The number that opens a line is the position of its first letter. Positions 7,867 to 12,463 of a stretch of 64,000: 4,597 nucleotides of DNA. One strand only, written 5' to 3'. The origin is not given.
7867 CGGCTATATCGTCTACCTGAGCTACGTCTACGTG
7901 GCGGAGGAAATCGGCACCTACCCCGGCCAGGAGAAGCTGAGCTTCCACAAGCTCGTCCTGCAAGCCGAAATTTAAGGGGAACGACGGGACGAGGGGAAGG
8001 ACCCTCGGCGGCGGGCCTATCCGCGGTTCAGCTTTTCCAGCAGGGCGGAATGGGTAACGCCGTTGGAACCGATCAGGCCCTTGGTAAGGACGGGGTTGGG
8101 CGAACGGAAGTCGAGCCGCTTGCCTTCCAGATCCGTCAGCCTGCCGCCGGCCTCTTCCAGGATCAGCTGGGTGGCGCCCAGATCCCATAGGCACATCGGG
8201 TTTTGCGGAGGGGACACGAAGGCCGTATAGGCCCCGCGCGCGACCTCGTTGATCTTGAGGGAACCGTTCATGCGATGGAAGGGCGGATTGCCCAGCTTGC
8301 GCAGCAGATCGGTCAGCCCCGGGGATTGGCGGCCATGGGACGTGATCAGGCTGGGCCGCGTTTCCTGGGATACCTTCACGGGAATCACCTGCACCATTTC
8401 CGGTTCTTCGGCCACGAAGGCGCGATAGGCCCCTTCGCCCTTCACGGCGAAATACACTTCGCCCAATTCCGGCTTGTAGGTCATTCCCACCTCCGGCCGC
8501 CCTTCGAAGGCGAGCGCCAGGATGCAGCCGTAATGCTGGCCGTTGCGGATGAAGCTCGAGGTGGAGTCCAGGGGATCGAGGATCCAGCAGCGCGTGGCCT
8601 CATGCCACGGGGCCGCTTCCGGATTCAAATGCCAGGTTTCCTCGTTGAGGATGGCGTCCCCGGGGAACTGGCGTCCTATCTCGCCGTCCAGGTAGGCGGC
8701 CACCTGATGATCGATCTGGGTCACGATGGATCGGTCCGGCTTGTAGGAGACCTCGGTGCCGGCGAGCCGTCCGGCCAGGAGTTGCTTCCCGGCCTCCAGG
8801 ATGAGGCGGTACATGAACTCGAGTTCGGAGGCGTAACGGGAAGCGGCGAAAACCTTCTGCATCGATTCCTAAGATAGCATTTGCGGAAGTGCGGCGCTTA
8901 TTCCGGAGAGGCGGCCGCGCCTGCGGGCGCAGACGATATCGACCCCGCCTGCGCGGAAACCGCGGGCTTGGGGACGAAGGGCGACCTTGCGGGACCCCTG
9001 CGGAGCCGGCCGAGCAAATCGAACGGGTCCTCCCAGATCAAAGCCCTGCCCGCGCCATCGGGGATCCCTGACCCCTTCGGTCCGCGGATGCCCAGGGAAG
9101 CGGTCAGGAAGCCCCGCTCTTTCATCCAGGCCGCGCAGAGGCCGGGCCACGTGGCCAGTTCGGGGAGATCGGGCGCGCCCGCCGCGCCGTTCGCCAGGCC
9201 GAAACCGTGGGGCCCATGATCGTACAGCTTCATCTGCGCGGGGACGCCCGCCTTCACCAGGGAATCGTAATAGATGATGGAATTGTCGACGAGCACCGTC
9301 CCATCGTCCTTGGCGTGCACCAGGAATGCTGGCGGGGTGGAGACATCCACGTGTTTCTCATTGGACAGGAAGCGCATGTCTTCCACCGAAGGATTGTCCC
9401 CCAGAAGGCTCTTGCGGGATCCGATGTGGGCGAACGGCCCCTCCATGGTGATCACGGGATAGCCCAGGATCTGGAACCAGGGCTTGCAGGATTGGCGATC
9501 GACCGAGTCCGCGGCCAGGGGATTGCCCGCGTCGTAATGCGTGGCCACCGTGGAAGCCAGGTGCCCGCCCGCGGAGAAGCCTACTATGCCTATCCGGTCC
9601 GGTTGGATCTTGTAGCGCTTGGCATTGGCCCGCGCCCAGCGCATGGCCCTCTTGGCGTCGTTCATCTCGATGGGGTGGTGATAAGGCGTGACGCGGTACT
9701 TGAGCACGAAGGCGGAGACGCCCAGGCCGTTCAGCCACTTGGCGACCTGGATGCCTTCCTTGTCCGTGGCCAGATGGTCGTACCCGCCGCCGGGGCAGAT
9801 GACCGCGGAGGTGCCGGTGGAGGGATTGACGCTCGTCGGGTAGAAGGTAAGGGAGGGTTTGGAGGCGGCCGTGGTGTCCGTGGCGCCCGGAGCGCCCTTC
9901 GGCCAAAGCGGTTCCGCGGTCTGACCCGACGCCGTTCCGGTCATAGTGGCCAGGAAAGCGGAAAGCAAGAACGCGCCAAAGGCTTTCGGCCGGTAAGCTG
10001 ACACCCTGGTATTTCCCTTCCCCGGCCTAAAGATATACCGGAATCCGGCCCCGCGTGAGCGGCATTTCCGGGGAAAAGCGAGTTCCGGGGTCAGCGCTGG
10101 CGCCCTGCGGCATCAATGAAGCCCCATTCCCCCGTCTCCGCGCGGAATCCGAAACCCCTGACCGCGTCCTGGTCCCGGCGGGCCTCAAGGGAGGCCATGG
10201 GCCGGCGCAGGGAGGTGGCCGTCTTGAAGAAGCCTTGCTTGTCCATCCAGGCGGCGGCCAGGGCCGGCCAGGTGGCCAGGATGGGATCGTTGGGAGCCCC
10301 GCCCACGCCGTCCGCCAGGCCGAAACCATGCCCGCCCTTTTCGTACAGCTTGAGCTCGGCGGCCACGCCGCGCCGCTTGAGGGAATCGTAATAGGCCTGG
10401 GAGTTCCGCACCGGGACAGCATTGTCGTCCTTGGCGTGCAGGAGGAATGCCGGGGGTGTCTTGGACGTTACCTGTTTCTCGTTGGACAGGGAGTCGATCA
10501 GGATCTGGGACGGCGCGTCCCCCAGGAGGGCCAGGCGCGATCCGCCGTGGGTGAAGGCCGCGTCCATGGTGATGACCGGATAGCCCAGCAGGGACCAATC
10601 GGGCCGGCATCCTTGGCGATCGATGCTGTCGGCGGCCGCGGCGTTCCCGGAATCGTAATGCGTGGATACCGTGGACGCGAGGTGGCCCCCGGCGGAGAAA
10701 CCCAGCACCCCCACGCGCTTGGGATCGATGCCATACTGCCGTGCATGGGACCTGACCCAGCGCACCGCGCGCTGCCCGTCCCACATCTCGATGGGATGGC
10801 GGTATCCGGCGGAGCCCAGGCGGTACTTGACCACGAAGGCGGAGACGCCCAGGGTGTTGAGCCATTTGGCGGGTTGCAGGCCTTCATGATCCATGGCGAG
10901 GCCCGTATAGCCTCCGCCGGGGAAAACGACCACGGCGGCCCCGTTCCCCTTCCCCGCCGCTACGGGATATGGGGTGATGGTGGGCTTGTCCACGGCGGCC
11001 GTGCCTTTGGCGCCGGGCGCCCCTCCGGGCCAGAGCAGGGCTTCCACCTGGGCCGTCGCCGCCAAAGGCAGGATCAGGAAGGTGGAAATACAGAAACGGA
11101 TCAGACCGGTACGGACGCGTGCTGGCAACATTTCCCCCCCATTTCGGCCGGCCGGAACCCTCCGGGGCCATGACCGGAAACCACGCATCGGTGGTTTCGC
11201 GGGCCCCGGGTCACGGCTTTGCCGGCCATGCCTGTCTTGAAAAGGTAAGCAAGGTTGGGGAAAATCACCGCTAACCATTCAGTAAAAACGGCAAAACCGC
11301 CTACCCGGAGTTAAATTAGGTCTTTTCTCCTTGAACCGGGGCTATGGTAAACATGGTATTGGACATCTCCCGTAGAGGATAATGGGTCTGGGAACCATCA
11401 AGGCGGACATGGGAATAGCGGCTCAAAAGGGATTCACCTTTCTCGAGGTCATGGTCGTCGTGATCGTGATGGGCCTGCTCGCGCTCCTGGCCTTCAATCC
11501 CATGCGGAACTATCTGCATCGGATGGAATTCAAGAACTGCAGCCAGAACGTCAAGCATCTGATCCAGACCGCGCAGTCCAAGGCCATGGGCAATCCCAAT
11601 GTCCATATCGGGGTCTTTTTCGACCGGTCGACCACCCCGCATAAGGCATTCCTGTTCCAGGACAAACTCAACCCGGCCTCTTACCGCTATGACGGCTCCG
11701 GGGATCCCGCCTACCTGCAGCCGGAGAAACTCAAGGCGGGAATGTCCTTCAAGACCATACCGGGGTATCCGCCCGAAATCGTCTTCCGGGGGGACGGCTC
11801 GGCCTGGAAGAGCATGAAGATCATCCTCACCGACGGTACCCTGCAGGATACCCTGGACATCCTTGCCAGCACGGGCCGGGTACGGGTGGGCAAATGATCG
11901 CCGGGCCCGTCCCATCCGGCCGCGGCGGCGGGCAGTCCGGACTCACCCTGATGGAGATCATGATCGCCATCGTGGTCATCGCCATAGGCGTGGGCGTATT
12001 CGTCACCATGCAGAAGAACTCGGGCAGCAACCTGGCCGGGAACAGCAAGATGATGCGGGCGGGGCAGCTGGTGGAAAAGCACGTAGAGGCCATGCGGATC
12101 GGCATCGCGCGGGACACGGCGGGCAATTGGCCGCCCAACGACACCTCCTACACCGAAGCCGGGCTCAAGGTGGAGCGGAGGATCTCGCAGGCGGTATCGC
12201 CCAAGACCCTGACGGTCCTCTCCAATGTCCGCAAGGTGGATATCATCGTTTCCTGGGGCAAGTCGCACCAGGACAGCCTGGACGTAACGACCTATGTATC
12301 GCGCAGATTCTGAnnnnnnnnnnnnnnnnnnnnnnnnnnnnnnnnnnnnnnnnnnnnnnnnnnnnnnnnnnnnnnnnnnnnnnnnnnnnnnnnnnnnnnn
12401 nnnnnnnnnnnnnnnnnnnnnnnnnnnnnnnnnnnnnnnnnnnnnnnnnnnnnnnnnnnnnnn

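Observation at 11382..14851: Minor-pilin operon whose GspK/PilX-like member is fused to PA14 and fibro-slime domains (candidate pilus-tip polysaccharide adhesin)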

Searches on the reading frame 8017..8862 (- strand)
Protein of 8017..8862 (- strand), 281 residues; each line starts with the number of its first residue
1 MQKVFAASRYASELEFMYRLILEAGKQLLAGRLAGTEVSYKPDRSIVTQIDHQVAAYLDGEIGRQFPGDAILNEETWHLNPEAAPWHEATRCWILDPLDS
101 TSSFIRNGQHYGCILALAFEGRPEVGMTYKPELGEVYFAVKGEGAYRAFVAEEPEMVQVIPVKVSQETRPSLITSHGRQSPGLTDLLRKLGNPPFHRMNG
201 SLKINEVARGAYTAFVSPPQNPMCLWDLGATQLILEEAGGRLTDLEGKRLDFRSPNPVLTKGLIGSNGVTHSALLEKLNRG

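Call 8: search_protein_families(library=pfam, proteins=[window:8017-8862:-], max_evalue=0.00001)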
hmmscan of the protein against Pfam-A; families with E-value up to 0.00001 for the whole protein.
window:8017-8862:- (281 aa): 1 family
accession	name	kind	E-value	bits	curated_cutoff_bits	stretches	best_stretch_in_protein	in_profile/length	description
PF00459.30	Inositol_P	-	3e-39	135.6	27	1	18-278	10-266/271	Inositol monophosphatase family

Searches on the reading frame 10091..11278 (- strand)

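Call 3: search_protein_families(library=pfam, proteins=[window:10091-11278:-], max_evalue=0.1)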
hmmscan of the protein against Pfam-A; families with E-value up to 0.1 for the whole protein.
window:10091-11278:- (395 aa): 13 families
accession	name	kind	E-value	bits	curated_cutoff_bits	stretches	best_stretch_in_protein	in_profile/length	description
PF20434.5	BD-FAE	-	1.8e-20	73.9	26.8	1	111-299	11-214/215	BD-FAE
PF07859.19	Abhydrolase_3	-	6.8e-18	65.6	25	1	116-319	1-208/210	alpha/beta hydrolase fold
PF00326.27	Peptidase_S9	-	7.9e-12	45.6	22.6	2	262-320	133-190/213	Prolyl oligopeptidase family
PF01738.24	DLH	-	2e-08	34.6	21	2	269-352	138-214/217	Dienelactone hydrolase family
PF00135.34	COesterase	-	2.2e-08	33.9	27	1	114-207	104-203/515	Carboxylesterase family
PF12146.15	Hydrolase_4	-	8.5e-05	22.4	27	1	268-318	185-233/239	Serine aminopeptidase, S33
PF02230.22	Abhydrolase_2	-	0.00026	21.3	23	0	265-317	147-199/217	Phospholipase/Carboxylesterase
PF00561.26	Abhydrolase_1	-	0.011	15.8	25.8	0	266-317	200-238/245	alpha/beta hydrolase fold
PF08840.17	BAAT_C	-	0.022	15.2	20.9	0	170-212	8-47/210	BAAT / Acyl-CoA thioester hydrolase C terminal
PF02129.25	Peptidase_S15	-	0.054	13.6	23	0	160-213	69-121/262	X-Pro dipeptidyl-peptidase (S15 family)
PF05448.18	AXE1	-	0.062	12.5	21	0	165-215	157-204/321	Acetyl xylan esterase (AXE1)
PF03959.19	FSH1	-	0.091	12.9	21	0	172-215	89-129/211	Serine hydrolase (FSH1)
PF12242.14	Eno-Rase_NADH_b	-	0.095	12.9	23.4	0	172-212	27-66/79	NAD(P)H binding domain of trans-2-enoyl-CoA reductase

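Call 4: search_protein_families(library=ncbifam, proteins=[window:10091-11278:-], max_evalue=0.1)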
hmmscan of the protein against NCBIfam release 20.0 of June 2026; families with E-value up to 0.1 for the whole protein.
window:10091-11278:- (395 aa): 15 families
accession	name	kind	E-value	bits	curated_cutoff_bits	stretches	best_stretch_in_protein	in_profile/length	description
NF041902.1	pecacetest_PaeX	equivalog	2.9e-65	220.4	550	1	93-346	57-305/318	pectin acetylesterase PaeX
NF042968.1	AcxylEst_AxeA1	equivalog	4.9e-59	199.9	700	1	110-322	45-247/459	acetylxylan esterase AxeA1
NF052620.1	AryltfaseLP1002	equivalog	3.2e-38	131.6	300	1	112-347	31-264/265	lp_1002 family arylesterase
NF058653.1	LipP1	equivalog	6.8e-16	58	350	1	109-208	67-165/300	LipP1 family hormone-sensitive lipase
NF052354.1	EstLipQMycob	equivalog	1.6e-12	46.8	700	2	142-204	194-255/418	esterase LipQ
NF033149.0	CHL_hydrolase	equivalog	6.8e-10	38.3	500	1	108-306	69-260/310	chloramphenicol hydrolase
NF050058.1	e_dPHAscl_type1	hypoth_equivalog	3e-06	26.9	150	1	175-215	92-132/276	extracellular catalytic domain type 1 short-chain-length polyhydroxyalkanoate depolymerase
NF050057.1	e_dPHAmcl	equivalog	1.1e-05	24.9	270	1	269-319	186-236/252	extracellular medium-chain-length polyhydroxyalkanoate depolymerase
NF007547.0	PRK10162.1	equivalog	1.6e-05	24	389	1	115-203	86-173/321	acetyl esterase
NF058651.1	GESAG_HSLs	subfamily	0.00051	19.2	430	1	108-204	62-153/296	GESAG motif subfamily hormone-sensitive lipase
NF058650.1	GCSAG_HSLs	subfamily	0.0041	16.7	410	1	185-319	151-289/314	GCSAG motif subfamily hormone-sensitive lipase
NF008525.0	PRK11460.1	equivalog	0.0056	16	191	0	278-318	152-192/232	esterase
TIGR01840.1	esterase_phb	subfamily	0.0069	15.9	107.85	1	179-216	87-124/213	PHB depolymerase family esterase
NF033523.0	lasso_peptidase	equivalog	0.02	13.7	400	1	172-217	478-524/638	Atxe2 family lasso peptide isopeptidase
NF007857.0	PRK10566.1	equivalog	0.027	14.3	201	0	275-313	187-225/249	esterase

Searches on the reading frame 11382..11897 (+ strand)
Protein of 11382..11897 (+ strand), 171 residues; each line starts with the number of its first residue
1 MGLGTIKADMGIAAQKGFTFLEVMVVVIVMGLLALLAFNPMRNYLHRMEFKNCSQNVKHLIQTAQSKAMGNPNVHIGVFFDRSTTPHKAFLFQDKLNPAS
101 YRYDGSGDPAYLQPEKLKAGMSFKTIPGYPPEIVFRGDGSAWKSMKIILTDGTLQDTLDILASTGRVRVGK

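Call 3: search_protein_families(library=pfam, proteins=[window:11382-11897:+], max_evalue=0.1)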
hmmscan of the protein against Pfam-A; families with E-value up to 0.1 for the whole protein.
window:11382-11897:+ (171 aa): 1 family
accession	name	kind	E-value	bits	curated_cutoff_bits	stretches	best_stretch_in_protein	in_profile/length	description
PF07963.17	N_methyl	-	7.4e-06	25.8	21.2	1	14-38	3-27/27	Prokaryotic N-terminal methylation motif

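Call 4: search_protein_families(library=ncbifam, proteins=[window:11382-11897:+], max_evalue=0.1)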
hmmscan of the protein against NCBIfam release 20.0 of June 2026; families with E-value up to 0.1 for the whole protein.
window:11382-11897:+ (171 aa): 12 families
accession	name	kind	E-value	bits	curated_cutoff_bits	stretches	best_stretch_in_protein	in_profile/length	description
NF040982.1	ComGD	equivalog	1.5e-07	31.9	70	1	15-71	1-57/139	competence type IV pilus minor pilin ComGD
TIGR02532.1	IV_pilin_GFxxxE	domain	2.1e-06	27.4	16.3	1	15-37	1-23/24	prepilin-type N-terminal cleavage/methylation domain-containing protein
TIGR01710.1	typeII_sec_gspG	equivalog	6e-06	26.3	88.85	1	16-62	1-47/134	type II secretion system major pseudopilin GspG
NF007800.0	PRK10506.1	equivalog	1.2e-05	25.2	158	1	12-71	5-64/163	prepilin peptidase-dependent protein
TIGR01708.2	typeII_sec_gspH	equivalog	1.3e-05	25.3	80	1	15-69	1-55/169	type II secretion system minor pseudopilin GspH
NF007862.0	PRK10574.1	equivalog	0.0003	20.9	138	1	14-55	3-44/145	prepilin peptidase-dependent pilin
NF041775.1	typeIV_PilA_Myxo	equivalog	0.00035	20.6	400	1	15-66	10-60/214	type IV pilin protein PilA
TIGR02596.1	TIGR02596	subfamily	0.00048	20.3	70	1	18-82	1-64/196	Verru_Chthon cassette protein D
NF040999.1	pilin_ComGC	equivalog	0.0022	18.2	75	1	15-55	1-41/84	competence type IV pilus major pilin ComGC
NF041013.1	T4P_ComGE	equivalog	0.037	14.1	49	1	15-71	3-59/83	competence type IV pilus minor pilin ComGE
NF047827.1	T3SSXpsH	equivalog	0.041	13.7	160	0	16-70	1-55/145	type II secretion system protein XpsH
NF041002.1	pilin_ComGF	equivalog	0.046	13.9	80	1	15-55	1-41/139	competence type IV pilus minor pilin ComGF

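Call 47: search_solved_structures(query=A4, max_evalue=1)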
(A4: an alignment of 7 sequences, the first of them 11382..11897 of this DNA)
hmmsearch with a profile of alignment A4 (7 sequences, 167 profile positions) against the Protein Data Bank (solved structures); distinct sequences matched with E-value up to 1: 22.
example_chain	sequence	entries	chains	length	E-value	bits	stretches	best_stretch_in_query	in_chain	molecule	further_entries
7tgg_A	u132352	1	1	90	4.1e-09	39.3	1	6-66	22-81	Geopilin domain 1 protein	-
9egp_A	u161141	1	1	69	9.9e-09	38.1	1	6-56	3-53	Geopilin domain 1 protein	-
9laa_A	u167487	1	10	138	2.5e-08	36.8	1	6-62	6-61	Type IV pilin protein PilA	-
8tum_e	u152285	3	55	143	1.3e-07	34.5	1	14-76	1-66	Type IV major pilin protein PilA | Pilin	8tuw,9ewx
9lab_B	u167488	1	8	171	6.1e-07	32.3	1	9-62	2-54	MSHA major pilin subunit MshA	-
8tj2_C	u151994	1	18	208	1.4e-06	31.2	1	14-60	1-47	Type IV major pilin protein PilA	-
2m7g_A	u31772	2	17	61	2.2e-06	30.5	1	14-66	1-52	Geopilin domain 1 protein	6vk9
1oqw_A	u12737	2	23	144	2.5e-06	30.3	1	14-63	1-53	Fimbrial protein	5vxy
8tob_GA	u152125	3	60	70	2.2e-05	27.2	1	15-51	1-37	Fimbrial protein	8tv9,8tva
3sok_A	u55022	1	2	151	0.00012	24.8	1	14-45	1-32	Fimbrial protein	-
5kua_A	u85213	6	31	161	0.0002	24.1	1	14-49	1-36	pilin | Neisseria meningitidis PilE variant SB-GATDH | Neisseria meningitidis PilE, SB-DATDH variant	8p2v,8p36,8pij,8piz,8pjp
8qqj_J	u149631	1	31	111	0.00023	23.9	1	14-71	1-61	Type IV narrow pilus major component PilA5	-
2hi2_A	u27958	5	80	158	0.00024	23.9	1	14-49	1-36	Fimbrial protein | PilA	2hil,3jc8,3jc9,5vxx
8p3b_A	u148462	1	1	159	0.00024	23.8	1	14-49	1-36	Fimbrial protein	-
1ay2_A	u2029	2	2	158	0.00025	23.8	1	14-49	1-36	TYPE 4 PILIN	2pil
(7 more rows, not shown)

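Call 92: search_protein_families(library=pfam, alignment_id=A4, max_evalue=1)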
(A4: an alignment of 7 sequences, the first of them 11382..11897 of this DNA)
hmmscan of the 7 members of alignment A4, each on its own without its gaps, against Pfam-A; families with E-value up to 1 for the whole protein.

A. member 1, window:11382-11897:+ (171 aa): 2 families
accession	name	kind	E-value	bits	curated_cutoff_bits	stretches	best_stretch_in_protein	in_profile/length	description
PF07963.17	N_methyl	-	7.4e-06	25.8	21.2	1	14-38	3-27/27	Prokaryotic N-terminal methylation motif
PF01198.24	Ribosomal_L31e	-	0.13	12.9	25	1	43-77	13-47/82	Ribosomal protein L31e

B. families by the number of members that match (of 7 scanned): 4 families
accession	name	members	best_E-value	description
PF07963.17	N_methyl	6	2.6e-06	Prokaryotic N-terminal methylation motif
PF11685.13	DUF3281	1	0.089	Protein of unknown function (DUF3281)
PF01198.24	Ribosomal_L31e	1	0.13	Ribosomal protein L31e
PF24483.1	DUF7582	1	0.15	Domain of unknown function (DUF7582)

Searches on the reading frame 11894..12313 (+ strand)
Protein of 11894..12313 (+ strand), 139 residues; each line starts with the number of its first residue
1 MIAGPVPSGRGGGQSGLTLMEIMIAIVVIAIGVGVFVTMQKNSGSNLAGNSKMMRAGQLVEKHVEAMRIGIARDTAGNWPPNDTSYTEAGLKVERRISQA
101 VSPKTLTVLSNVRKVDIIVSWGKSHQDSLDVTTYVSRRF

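Call 3: search_protein_families(library=pfam, proteins=[window:11894-12313:+], max_evalue=0.1)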
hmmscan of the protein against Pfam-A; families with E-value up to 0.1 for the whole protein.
window:11894-12313:+ (139 aa): 2 families
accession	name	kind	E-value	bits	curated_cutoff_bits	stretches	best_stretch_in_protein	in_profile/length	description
PF07963.17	N_methyl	-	0.00013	21.8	21.2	1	14-35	4-25/27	Prokaryotic N-terminal methylation motif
PF03840.19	SecG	-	0.0065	17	29.2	1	22-54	2-40/70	Preprotein translocase SecG subunit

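Call 4: search_protein_families(library=ncbifam, proteins=[window:11894-12313:+], max_evalue=0.1)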
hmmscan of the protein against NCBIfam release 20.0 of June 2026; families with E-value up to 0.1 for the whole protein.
window:11894-12313:+ (139 aa): 8 families
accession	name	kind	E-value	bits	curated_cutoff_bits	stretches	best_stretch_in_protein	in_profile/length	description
TIGR02523.1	type_IV_pilV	equivalog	8.6e-07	29.5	52.2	1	14-78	1-65/139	type IV pilus modification protein PilV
TIGR02532.1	IV_pilin_GFxxxE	domain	0.00022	20.9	16.3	1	14-35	1-22/24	prepilin-type N-terminal cleavage/methylation domain-containing protein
TIGR01708.2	typeII_sec_gspH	equivalog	0.0043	17.1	80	1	14-48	1-36/169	type II secretion system minor pseudopilin GspH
TIGR01710.1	typeII_sec_gspG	equivalog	0.022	14.8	88.85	1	16-71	2-56/134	type II secretion system major pseudopilin GspG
NF007862.0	PRK10574.1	equivalog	0.023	14.8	138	1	14-35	4-25/145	prepilin peptidase-dependent pilin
NF006453.0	PRK08808.1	equivalog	0.025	13.7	295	1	15-60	7-58/211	type II secretion system protein J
NF040476.1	chlor_memb_RclC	equivalog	0.062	13.2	275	1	14-55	16-57/190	reactive chlorine resistance membrane protein RclC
NF041013.1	T4P_ComGE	equivalog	0.092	12.9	49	0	16-65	5-54/83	competence type IV pilus minor pilin ComGE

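Call 46: search_solved_structures(query=A3, max_evalue=1)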
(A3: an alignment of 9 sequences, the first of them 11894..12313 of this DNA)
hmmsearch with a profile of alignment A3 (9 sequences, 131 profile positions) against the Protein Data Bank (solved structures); distinct sequences matched with E-value up to 1: 33.
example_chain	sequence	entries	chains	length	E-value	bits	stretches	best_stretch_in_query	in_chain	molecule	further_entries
6s7p_A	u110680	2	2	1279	0.011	19.1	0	8-71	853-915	Phosphatidylcholine translocator ABCB4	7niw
7niu_A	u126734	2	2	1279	0.011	19.1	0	8-71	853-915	Isoform 2 of Phosphatidylcholine translocator ABCB4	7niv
4f4c_A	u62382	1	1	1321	0.036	17.4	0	9-67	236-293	Multidrug resistance protein pgp-1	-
6qex_A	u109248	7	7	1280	0.047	17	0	8-71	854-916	Multidrug resistance protein 1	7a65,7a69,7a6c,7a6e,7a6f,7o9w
9egp_A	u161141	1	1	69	0.054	16.9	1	3-37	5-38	Geopilin domain 1 protein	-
6fn1_A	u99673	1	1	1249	0.14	15.5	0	8-70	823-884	Human-mouse chimeric ABCB1 (ABCBHM)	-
6fn4_A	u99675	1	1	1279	0.14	15.5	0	8-70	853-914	Apo form of Human-mouse chimeric ABCB1 (ABCB1HM) in complex with Antigen binding fragment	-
6qee_A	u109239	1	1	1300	0.15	15.4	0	8-70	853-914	ABCB1HM-EQ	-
6ujt_A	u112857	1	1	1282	0.16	15.4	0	8-70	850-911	ATP-dependent translocase ABCB1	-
6ujw_A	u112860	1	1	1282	0.16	15.3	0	8-70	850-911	ATP-dependent translocase ABCB1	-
5ko2_A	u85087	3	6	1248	0.17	15.3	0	8-70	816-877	Multidrug resistance protein 1A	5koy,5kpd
7zk9_A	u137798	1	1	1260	0.17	15.2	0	8-70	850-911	ATP-dependent translocase ABCB1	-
7zk8_A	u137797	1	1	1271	0.18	15.2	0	8-70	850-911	ATP-dependent translocase ABCB1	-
6q81_A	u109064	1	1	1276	0.18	15.2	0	8-70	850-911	P-glycoprotein (ABCB1)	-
5kpi_A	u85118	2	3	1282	0.18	15.2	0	8-70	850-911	Multidrug resistance protein 1A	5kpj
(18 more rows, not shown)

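Call 93: search_protein_families(library=pfam, alignment_id=A3, max_evalue=1)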
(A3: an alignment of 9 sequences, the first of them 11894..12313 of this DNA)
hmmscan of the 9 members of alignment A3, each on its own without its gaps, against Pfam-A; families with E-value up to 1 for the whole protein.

A. member 1, window:11894-12313:+ (139 aa): 2 families
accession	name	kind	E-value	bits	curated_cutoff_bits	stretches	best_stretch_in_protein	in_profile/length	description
PF07963.17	N_methyl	-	0.00013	21.8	21.2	1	14-35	4-25/27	Prokaryotic N-terminal methylation motif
PF03840.19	SecG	-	0.0065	17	29.2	1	22-54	2-40/70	Preprotein translocase SecG subunit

B. families by the number of members that match (of 9 scanned): 6 families
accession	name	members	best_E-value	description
PF07963.17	N_methyl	8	9e-07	Prokaryotic N-terminal methylation motif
PF02588.21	YitT_membrane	1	0.0032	Uncharacterised 5xTM membrane BCR, YitT family COG1284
PF03840.19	SecG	1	0.0065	Preprotein translocase SecG subunit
PF05751.16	FixH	1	0.019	FixH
PF04762.18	Beta-prop_ELP1_1st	1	0.12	ELP1 first N-terminal beta-propeller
PF11293.13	DUF3094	1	0.22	Protein of unknown function (DUF3094)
